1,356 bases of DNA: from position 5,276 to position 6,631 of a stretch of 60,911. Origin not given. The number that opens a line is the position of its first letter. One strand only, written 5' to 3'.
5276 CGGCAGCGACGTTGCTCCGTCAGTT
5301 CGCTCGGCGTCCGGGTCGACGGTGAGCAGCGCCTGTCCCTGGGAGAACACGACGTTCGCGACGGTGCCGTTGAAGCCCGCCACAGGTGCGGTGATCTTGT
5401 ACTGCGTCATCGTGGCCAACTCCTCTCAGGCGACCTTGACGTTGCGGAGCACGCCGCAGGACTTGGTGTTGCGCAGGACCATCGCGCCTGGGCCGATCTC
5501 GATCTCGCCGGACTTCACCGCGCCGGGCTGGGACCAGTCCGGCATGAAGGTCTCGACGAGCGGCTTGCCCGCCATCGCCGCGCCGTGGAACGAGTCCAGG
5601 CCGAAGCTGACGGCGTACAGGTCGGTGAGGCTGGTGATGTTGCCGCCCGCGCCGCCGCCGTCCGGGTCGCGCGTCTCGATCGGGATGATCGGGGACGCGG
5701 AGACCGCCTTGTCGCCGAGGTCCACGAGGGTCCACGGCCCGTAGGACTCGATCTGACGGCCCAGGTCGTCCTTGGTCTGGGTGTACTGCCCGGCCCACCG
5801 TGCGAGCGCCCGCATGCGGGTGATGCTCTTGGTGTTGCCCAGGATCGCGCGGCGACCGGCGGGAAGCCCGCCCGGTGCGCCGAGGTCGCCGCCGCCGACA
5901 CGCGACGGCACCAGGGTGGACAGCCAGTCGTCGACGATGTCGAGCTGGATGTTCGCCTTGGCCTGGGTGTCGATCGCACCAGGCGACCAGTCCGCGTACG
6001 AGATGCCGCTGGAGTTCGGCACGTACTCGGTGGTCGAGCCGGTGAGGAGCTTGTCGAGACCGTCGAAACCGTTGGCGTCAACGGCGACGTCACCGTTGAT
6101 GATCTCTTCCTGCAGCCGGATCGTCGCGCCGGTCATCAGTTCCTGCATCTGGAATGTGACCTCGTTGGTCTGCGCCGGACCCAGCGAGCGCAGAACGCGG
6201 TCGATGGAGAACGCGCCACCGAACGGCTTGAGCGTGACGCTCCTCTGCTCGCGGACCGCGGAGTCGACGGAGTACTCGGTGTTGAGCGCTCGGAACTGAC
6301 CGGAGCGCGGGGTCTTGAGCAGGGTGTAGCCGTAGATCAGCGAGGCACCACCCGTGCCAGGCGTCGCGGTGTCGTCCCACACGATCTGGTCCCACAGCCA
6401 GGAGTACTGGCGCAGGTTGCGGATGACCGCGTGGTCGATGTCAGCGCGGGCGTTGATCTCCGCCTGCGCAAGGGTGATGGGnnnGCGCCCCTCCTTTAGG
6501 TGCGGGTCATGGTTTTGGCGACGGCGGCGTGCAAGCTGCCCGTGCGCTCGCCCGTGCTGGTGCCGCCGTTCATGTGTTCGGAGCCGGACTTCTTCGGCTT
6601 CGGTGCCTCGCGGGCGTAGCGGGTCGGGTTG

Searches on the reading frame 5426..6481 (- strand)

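Call 22: search_protein_families(library=phrogs, proteins=[window:5426-6481:-], max_evalue=0.001)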
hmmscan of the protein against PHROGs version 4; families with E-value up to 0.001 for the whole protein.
window:5426-6481:- (351 aa): 1 family
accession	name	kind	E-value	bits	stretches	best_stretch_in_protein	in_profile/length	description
phrog_212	-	head and packaging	3.2e-58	198.5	1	1-351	5-296/301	major head protein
